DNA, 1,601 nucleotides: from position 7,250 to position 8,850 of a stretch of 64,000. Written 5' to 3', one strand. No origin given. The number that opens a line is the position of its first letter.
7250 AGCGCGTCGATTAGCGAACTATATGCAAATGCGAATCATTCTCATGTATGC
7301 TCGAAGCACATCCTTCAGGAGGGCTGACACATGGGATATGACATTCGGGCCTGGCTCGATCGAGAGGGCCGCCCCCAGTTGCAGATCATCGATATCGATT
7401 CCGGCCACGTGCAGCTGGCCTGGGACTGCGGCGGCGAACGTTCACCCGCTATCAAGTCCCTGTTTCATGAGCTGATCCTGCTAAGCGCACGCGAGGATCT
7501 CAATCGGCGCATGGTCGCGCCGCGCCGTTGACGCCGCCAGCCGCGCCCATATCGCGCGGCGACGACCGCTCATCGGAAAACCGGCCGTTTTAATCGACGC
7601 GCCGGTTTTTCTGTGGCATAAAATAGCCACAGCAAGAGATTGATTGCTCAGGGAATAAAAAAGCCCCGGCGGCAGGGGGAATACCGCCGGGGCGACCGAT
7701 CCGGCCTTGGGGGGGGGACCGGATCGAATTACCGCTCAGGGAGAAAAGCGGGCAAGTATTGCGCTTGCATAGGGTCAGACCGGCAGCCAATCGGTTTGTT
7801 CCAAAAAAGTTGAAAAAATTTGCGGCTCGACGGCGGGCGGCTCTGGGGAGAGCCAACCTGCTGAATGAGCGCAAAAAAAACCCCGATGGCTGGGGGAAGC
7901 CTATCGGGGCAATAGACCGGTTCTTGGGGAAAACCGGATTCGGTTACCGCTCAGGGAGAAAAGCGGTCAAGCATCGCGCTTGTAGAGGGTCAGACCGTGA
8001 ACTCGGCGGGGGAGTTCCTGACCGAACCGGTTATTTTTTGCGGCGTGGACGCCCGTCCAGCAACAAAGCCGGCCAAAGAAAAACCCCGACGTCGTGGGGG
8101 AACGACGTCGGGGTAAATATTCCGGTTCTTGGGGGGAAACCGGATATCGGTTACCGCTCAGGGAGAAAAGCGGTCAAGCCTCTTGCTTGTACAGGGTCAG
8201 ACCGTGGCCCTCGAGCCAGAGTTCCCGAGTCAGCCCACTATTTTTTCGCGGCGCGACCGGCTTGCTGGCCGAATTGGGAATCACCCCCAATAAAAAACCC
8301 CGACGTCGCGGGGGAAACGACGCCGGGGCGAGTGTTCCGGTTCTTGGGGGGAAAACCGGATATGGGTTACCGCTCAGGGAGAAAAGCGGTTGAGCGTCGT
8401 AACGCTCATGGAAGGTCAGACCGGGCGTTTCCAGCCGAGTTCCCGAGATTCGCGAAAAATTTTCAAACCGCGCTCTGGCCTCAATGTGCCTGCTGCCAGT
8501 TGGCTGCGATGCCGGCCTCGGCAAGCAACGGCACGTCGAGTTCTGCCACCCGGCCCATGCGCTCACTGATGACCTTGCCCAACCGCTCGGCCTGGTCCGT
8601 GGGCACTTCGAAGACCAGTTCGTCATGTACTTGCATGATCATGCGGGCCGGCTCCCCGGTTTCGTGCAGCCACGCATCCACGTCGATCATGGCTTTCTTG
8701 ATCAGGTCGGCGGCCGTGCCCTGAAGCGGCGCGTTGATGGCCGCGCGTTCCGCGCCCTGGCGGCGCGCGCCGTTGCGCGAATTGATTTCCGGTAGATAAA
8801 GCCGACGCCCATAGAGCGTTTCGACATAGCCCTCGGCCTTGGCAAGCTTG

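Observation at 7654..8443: Four tandem, individually promoted and terminated ~115-nt small-RNA genes with three C-rich loops each, directly downstream of polA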

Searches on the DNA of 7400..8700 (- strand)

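Call 4: search_rna_families(source=window, start=7400, end=8700, threshold=evalue, max_evalue=10, show_alignments=5)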
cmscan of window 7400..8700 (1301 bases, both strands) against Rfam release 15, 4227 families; matches with E-value up to 10: 36.
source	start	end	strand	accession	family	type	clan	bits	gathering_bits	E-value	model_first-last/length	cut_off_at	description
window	7657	7760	-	RF02232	sX13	Gene; sRNA;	-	48.3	50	1.1e-07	1-115/115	no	Xanthomonadaceae sRNA sX13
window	8076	8176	-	RF02837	anti-hemB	Gene; sRNA;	-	41.8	49.5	4.6e-08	1-81/81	no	Burkholderia RNA 7 (anti-hemB)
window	7873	7969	-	RF02837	anti-hemB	Gene; sRNA;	-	39.6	49.5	1.9e-07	1-81/81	no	Burkholderia RNA 7 (anti-hemB)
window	7658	7760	-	RF02344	ar14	Gene; sRNA;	-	38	58.8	3.5e-05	1-123/123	no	Alphaproteobacterial ar14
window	8290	8393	-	RF02837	anti-hemB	Gene; sRNA;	-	37.8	49.5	6.6e-07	1-81/81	no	Burkholderia RNA 7 (anti-hemB)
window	8067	8168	-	RF01719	Pseudomon-1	Gene; sRNA;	-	37.1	50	2.7e-05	1-116/116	no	Pseudomon-1/ErsA RNA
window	7655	7754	-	RF02837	anti-hemB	Gene; sRNA;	-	35.9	49.5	2.3e-06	1-81/81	no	Burkholderia RNA 7 (anti-hemB)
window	7659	7728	-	RF01066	6C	Cis-reg;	-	34.3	47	0.02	1-75/75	no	6C RNA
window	8077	8190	-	RF02232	sX13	Gene; sRNA;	-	29.8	50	0.002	1-115/115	no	Xanthomonadaceae sRNA sX13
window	8077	8148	-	RF01066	6C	Cis-reg;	-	29.8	47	0.13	1-75/75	no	6C RNA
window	8293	8365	-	RF02833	Scr3202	Gene; sRNA;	-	29.5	52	0.068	1-95/95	no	Streptomyces RNA 3202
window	7875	7980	-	RF02232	sX13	Gene; sRNA;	-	29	50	0.0031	1-115/115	no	Xanthomonadaceae sRNA sX13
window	8291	8417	-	RF02232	sX13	Gene; sRNA;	-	28.4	50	0.0042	1-115/115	no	Xanthomonadaceae sRNA sX13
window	7658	7766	-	RF02342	ar7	Gene; sRNA;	-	26.8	60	0.0056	1-145/145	no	Alphaproteobacterial sRNA ar7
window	7663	7751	-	RF01723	Rhizobiales-2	Gene; sRNA;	-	26.8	40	0.94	1-103/103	no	Rhizobiales-2 RNA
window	8285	8384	-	RF01719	Pseudomon-1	Gene; sRNA;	-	24.9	50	0.025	1-116/116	no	Pseudomon-1/ErsA RNA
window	7647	7746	-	RF01719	Pseudomon-1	Gene; sRNA;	-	20.5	50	0.29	1-116/116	no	Pseudomon-1/ErsA RNA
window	7865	7961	-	RF01719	Pseudomon-1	Gene; sRNA;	-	18.2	50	1.1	1-116/116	no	Pseudomon-1/ErsA RNA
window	7873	7911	-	RF02399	NsiR1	Gene; sRNA;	-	15.8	39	4.3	1-60/60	no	Nitrogen stress-induced RNA 1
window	7654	7743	-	RF02100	tfoR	Gene; sRNA;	-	15.3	70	1.2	1-101/101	no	Translational regulator of tfoXVC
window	8290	8344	-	RF02399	NsiR1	Gene; sRNA;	-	15.2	39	6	1-60/60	no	Nitrogen stress-induced RNA 1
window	7873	7938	-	RF02278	Betaproteobacteria_toxic_sRNA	Gene; sRNA;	-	14.7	50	6.8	8-64/64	no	Betaproteobacteria toxic small RNA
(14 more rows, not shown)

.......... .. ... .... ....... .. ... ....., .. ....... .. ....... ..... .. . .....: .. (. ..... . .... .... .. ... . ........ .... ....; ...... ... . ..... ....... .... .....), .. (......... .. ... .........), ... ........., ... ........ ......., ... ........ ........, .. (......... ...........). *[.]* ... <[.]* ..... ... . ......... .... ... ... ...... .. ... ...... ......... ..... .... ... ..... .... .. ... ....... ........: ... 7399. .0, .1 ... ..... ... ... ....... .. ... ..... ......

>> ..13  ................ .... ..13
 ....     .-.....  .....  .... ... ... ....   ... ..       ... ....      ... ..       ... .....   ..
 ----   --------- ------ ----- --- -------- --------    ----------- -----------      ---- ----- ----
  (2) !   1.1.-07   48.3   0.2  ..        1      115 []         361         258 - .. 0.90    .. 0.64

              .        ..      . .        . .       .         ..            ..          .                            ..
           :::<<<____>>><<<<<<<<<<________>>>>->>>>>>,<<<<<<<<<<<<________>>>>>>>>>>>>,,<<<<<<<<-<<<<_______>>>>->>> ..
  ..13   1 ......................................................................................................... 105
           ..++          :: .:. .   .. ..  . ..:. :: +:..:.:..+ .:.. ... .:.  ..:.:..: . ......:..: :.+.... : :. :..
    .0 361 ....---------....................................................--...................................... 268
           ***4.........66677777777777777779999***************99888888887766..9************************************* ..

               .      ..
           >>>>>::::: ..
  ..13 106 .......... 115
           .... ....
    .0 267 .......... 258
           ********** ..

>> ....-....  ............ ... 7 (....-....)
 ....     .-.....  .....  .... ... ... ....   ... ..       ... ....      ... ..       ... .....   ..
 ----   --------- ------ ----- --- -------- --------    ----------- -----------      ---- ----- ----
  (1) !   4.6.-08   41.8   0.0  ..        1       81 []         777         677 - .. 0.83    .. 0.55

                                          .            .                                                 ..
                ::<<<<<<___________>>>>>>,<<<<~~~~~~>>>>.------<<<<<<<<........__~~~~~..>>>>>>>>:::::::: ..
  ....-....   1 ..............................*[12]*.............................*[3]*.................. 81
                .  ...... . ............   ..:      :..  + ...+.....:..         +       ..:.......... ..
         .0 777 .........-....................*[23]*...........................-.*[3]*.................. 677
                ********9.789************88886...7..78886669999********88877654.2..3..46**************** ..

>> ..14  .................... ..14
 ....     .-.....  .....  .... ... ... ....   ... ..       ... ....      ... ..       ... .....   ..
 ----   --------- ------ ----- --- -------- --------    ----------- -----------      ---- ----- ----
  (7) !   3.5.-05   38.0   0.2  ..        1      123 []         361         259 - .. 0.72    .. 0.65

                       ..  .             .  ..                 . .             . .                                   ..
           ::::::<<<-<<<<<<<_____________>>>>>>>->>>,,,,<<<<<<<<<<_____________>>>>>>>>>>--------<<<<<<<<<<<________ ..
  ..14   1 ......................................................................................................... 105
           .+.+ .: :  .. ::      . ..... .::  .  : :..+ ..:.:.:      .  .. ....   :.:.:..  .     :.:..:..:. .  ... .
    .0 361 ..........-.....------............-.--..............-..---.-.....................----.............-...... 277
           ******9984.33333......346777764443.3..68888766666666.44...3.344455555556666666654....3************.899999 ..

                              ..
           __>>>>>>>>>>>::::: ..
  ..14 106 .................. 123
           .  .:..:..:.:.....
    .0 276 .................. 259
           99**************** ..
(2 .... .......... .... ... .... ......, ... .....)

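Call 30: build_rna_model(alignment_id=A3)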
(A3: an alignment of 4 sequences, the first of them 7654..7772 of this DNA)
Model R1 built from alignment A3 (4 sequences, 126 columns); structure: RNAalifold consensus.
model positions 117; base pairs 32; branch points 3; effective number of sequences 1.04; information 0.589 bits per position. Calibrated on 0.2 Mb of random sequence (short: E-values are rough).
structure used (alignment columns):
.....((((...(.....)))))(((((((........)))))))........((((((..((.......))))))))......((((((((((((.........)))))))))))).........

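Call 31: search_with_rna_model(model_id=R1, sources=[window, L007, L008, L009, L010, L011, L012, L013, L014, L015, L016, L017, L018, L019, L020, L021, L022, L023, L024, L025, L026, L027, L028, L029, L030, L031, L032, L033, L034, L035, L036, L037, L038, L039, L040, L041, L042, L043, L044, L045, L046, L047, L048, L049, L050, L051, L052, L053, L054, L055, L056, L057, L058, L059, L060, L061, L062, L063, L064, L065, L066, L067, L068, L069, L070, L071, L072, L073, L074, L075, L076, L077, L078, L079, L080, L081, L082, L083, L084, L085, L086, L087, L088], max_evalue=1)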
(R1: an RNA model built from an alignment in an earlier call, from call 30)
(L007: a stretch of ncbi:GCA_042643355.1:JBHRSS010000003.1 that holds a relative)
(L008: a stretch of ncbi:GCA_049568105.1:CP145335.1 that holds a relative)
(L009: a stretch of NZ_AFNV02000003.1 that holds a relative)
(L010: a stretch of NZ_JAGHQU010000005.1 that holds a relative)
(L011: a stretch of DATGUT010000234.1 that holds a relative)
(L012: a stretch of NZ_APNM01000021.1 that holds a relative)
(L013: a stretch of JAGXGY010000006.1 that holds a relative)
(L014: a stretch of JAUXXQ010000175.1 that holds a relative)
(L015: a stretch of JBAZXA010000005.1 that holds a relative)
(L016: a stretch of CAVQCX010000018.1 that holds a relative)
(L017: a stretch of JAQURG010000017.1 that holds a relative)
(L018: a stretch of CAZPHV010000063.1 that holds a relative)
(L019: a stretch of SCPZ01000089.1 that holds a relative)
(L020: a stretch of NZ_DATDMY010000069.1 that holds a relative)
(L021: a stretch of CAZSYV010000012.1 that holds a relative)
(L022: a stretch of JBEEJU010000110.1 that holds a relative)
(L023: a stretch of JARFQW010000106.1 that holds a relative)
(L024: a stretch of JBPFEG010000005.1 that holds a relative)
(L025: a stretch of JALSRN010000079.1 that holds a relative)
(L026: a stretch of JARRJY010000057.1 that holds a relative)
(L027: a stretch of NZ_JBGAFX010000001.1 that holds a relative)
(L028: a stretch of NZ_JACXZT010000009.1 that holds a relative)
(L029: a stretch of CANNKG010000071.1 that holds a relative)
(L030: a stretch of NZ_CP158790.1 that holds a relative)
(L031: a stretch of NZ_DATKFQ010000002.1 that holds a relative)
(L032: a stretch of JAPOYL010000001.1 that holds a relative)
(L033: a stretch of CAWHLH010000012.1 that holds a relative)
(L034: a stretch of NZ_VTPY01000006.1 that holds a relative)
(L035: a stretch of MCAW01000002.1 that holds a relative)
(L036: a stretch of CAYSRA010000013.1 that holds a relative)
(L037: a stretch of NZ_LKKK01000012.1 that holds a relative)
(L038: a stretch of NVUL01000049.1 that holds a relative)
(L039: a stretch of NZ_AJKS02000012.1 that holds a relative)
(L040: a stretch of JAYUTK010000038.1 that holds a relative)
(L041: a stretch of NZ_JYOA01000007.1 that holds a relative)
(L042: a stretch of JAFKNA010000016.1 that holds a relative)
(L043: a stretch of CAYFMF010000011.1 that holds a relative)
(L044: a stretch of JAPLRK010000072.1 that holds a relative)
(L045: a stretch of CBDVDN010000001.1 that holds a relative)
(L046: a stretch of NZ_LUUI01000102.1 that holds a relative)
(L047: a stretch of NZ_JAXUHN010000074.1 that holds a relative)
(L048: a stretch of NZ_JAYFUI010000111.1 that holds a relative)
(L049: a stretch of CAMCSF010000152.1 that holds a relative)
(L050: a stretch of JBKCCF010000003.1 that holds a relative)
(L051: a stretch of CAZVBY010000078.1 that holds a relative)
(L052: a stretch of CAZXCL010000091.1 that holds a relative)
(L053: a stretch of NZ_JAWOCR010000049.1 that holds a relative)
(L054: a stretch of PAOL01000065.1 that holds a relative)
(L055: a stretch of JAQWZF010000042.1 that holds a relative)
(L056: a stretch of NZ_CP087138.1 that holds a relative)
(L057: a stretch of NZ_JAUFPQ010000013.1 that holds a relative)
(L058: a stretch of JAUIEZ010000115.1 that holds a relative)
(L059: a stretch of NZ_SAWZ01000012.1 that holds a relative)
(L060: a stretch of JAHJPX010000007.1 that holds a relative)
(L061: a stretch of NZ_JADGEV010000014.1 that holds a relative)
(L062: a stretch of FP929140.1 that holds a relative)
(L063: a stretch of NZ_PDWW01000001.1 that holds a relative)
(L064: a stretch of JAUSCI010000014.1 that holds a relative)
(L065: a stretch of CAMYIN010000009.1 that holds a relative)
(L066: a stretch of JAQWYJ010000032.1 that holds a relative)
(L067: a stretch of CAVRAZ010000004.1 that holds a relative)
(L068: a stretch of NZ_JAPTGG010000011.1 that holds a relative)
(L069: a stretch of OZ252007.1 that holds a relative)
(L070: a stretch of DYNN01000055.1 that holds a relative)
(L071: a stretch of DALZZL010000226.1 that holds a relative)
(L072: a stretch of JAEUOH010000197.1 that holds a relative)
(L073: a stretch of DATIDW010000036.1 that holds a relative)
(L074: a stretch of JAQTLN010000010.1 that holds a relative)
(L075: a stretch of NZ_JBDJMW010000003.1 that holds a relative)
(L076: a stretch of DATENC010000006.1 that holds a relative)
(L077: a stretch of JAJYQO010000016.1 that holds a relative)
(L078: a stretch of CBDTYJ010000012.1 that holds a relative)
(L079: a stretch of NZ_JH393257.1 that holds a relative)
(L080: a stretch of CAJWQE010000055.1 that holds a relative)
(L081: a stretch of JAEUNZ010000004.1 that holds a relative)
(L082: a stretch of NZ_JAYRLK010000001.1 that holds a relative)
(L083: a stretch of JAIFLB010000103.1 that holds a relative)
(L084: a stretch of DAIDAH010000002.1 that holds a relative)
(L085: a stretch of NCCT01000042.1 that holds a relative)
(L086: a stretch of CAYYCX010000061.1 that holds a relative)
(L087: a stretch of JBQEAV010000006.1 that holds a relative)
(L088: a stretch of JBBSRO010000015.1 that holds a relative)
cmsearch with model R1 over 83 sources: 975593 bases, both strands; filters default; matches with E-value up to 1: 55.
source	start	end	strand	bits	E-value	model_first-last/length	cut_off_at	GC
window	8076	8193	-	130.4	1.4e-32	1-117/117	no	0.54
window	8290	8412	-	120.9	5e-30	1-117/117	no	0.59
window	7656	7771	-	120.2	7.8e-30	1-117/117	no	0.63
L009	7444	7564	-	119.3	1.4e-29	1-117/117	no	0.58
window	7873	7986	-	119.1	1.6e-29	1-117/117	no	0.54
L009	7226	7340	-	114.6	2.6e-28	1-117/117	no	0.56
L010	6987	7100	-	114.5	2.8e-28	1-117/117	no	0.61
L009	7012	7125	-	109.3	7.2e-27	1-117/117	no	0.58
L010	7498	7620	-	106.8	3.3e-26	1-117/117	no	0.6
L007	5977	6093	-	106.5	4e-26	1-117/117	no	0.62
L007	6224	6338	-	102.8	4e-25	1-117/117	no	0.57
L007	6485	6598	-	99.9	2.5e-24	1-117/117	no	0.55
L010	7247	7364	-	96.4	2.2e-23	1-117/117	no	0.58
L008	6144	6267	-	95.7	3.4e-23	1-117/117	no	0.56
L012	7405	7517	-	93.6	1.3e-22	1-117/117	no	0.65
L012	7605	7715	-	93.1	1.8e-22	1-117/117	no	0.62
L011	5114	5228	-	92.9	2e-22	1-117/117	no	0.53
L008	5742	5851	-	78.6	1.5e-18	1-117/117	no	0.69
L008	5956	6061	-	76.5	5.5e-18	1-117/117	no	0.61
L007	6749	6871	-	70.4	2.5e-16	1-117/117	no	0.55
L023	1810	1923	-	60.1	1.6e-13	1-117/117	no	0.65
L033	6616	6746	-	44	3.7e-09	1-117/117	no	0.63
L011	4915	5021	-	43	6.7e-09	1-117/117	no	0.62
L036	6620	6734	-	40.8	2.6e-08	1-117/117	no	0.57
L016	6613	6730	-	39.7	5.3e-08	1-117/117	no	0.65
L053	6599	6723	-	38.8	9.4e-08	1-117/117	no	0.57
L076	6577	6685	-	37.6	2e-07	1-117/117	no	0.51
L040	5876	5984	-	37.1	2.8e-07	1-117/117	no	0.5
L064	6708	6817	-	35.3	8.2e-07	1-117/117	no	0.57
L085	6225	6329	-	34.4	1.5e-06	1-117/117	no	0.57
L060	6696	6803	-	33.5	2.5e-06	1-117/117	no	0.6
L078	3638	3763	-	32.8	3.9e-06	1-117/117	no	0.72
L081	6594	6696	-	32.6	4.4e-06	1-117/117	no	0.58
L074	6570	6684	-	32.4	5e-06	1-117/117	no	0.54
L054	6774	6891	-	32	6.5e-06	1-117/117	no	0.42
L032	6609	6720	-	31.7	7.7e-06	1-117/117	no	0.54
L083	6571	6687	-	31.3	9.9e-06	1-117/117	no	0.51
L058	6597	6713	-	30.9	1.3e-05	1-117/117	no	0.62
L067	6601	6722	-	30.8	1.4e-05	1-117/117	no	0.6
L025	8182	8282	-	29.1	4.1e-05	1-117/117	no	0.62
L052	4416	4542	-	28.8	4.9e-05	1-117/117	no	0.59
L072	2431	2533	-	28.4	6.1e-05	1-117/117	no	0.61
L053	8619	8752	-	25.8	0.00031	1-117/117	no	0.54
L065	6605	6727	-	23.6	0.0013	1-117/117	no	0.57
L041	6622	6722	-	23.4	0.0014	1-117/117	no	0.53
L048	6670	6792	-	20.3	0.0095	1-117/117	no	0.54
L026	7467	7569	-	18.7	0.027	1-117/117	no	0.54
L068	6886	6993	-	17.5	0.056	1-117/117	no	0.47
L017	6602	6724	-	17.4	0.06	1-117/117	no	0.38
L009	3613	3699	-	16.2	0.13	1-117/117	no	0.66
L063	4979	5095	-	16.1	0.14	1-117/117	no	0.68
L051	6623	6660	-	15.3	0.23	74-117/117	5'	0.55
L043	6751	6876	-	15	0.28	1-117/117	no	0.57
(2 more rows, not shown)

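Call 35: search_with_rna_model(model_id=R1, sources=[L007, L008, L009, L010, L011, L012, L023], max_evalue=1, filters=off)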
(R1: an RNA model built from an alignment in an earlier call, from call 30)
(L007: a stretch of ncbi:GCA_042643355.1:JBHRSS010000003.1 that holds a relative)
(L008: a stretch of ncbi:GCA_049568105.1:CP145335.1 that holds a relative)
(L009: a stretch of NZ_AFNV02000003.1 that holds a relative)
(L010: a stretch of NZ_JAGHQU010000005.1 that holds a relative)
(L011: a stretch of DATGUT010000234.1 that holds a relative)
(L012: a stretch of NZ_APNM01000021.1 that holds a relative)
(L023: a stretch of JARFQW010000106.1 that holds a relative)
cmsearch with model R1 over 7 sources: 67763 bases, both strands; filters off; matches with E-value up to 1: 33.
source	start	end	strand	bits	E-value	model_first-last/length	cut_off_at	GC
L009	7444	7564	-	119.3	9.5e-31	1-117/117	no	0.58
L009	7226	7340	-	114.6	1.9e-29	1-117/117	no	0.56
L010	6987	7100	-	114.5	2e-29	1-117/117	no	0.61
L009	7012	7125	-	109.3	5.1e-28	1-117/117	no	0.58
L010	7498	7620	-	106.8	2.3e-27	1-117/117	no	0.6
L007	5977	6093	-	106.5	2.8e-27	1-117/117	no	0.62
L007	6224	6338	-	102.8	2.8e-26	1-117/117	no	0.57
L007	6485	6598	-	99.9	1.7e-25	1-117/117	no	0.55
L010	7247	7364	-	96.4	1.5e-24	1-117/117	no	0.58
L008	6144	6267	-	95.7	2.4e-24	1-117/117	no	0.56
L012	7405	7517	-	93.5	9.3e-24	1-117/117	no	0.65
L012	7605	7715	-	93.1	1.2e-23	1-117/117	no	0.62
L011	5114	5228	-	92.8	1.4e-23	1-117/117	no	0.53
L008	5742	5851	-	78.6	1.1e-19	1-117/117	no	0.69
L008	5956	6061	-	76.5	3.8e-19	1-117/117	no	0.61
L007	6749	6871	-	70.4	1.8e-17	1-117/117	no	0.55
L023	1810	1923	-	60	1.1e-14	1-117/117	no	0.65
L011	4915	5021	-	43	4.7e-10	1-117/117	no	0.62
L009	3613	3699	-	16.2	0.0089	1-117/117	no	0.66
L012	7543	7649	+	16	0.01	1-117/117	no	0.57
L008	6097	6188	+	15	0.019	1-117/117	no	0.5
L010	6856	6945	+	13.6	0.045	1-117/117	no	0.58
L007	6339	6442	-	11.6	0.16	1-117/117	no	0.49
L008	7714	7842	+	11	0.22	1-117/117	no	0.63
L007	5937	6054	+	10.8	0.25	1-117/117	no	0.57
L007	6134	6268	+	10.4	0.33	1-117/117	no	0.5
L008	5662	5787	+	9.8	0.48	1-117/117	no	0.63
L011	4923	4948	+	9.4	0.6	82-108/117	no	0.85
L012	7412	7442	+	9.4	0.62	80-110/117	no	0.87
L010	7505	7536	+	9.3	0.65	80-110/117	no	0.75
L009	7452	7481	+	9.3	0.65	81-109/117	no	0.87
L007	6420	6529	+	9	0.79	1-117/117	no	0.61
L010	5653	5677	-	8.7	0.97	83-107/117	no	0.76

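Call 37: search_with_rna_model(model_id=R1, sources=[window, L007, L008, L009, L010, L011, L012, L023], max_evalue=1e-8, make_alignment=true)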
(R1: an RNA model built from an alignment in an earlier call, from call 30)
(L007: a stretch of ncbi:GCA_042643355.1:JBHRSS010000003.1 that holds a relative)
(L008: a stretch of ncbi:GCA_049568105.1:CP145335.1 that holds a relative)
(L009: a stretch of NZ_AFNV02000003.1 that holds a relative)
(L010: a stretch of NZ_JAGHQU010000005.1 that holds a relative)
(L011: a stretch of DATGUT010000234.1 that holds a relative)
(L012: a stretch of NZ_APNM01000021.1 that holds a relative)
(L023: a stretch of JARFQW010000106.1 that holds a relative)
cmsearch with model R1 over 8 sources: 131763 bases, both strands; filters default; matches with E-value up to 1e-8: 22.
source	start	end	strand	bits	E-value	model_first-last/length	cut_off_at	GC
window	8076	8193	-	130.4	1.9e-33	1-117/117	no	0.54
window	8290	8412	-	120.9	6.8e-31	1-117/117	no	0.59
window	7656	7771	-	120.2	1.1e-30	1-117/117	no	0.63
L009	7444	7564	-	119.3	1.8e-30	1-117/117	no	0.58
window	7873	7986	-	119.1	2.1e-30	1-117/117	no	0.54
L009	7226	7340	-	114.6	3.6e-29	1-117/117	no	0.56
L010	6987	7100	-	114.5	3.8e-29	1-117/117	no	0.61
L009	7012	7125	-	109.3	9.7e-28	1-117/117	no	0.58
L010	7498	7620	-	106.8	4.5e-27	1-117/117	no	0.6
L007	5977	6093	-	106.5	5.4e-27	1-117/117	no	0.62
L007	6224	6338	-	102.8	5.4e-26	1-117/117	no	0.57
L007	6485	6598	-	99.9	3.3e-25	1-117/117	no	0.55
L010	7247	7364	-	96.4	3e-24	1-117/117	no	0.58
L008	6144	6267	-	95.7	4.6e-24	1-117/117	no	0.56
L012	7405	7517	-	93.6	1.8e-23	1-117/117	no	0.65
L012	7605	7715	-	93.1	2.4e-23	1-117/117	no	0.62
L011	5114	5228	-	92.9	2.8e-23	1-117/117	no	0.53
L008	5742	5851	-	78.6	2.1e-19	1-117/117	no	0.69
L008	5956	6061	-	76.5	7.4e-19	1-117/117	no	0.61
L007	6749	6871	-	70.4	3.4e-17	1-117/117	no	0.55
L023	1810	1923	-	60.1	2.2e-14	1-117/117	no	0.65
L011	4915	5021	-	43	9e-10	1-117/117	no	0.62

Alignment A4: 22 matches aligned to the model, 148 columns, each read 5' to 3' on its own strand. Consensus structure (alignment columns), stored with it:
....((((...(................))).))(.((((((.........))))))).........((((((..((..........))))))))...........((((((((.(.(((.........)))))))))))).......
